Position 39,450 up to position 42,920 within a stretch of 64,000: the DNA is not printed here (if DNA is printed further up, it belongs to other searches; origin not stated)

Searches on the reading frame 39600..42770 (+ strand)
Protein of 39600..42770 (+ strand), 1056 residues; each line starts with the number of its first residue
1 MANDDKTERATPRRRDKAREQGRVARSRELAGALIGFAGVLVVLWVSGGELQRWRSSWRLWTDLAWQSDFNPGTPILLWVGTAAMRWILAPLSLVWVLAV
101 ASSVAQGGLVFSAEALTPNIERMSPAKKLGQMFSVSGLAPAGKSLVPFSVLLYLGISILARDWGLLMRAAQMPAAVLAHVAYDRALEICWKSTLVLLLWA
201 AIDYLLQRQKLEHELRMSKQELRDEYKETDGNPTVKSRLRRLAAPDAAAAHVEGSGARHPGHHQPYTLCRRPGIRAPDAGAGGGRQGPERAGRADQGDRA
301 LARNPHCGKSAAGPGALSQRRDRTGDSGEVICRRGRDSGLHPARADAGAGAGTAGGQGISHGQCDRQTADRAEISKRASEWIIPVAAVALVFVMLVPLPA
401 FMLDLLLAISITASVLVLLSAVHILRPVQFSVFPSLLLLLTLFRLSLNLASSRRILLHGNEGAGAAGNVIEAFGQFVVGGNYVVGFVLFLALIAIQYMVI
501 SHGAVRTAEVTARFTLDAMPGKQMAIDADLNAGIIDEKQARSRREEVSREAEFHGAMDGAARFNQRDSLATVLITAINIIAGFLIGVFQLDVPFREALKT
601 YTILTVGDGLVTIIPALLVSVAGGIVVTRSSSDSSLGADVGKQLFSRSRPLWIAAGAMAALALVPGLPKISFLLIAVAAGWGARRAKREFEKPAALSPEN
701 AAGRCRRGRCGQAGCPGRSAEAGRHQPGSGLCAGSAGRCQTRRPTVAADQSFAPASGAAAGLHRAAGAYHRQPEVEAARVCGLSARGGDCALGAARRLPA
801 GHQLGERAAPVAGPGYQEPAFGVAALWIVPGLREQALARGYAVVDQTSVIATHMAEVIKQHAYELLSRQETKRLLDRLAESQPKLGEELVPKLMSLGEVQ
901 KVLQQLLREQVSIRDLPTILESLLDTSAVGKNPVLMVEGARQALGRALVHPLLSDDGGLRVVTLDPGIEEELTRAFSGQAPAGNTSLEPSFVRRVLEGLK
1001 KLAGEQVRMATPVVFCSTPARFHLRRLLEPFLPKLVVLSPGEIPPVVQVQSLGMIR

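Call 73: search_protein_families(library=pfam, proteins=[window:39600-42770:+], max_evalue=0.00001)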
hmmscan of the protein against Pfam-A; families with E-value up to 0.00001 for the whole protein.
window:39600-42770:+ (1056 aa): 2 families
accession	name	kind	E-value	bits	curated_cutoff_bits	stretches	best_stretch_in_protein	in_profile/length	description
PF00771.25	FHIPEP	-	2.8e-208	694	29.1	2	391-692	2-300/657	FHIPEP family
PF01312.24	Bac_export_2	-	8.1e-55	186.8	24.4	1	4-243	1-236/335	FlhB HrpN YscU SpaS Family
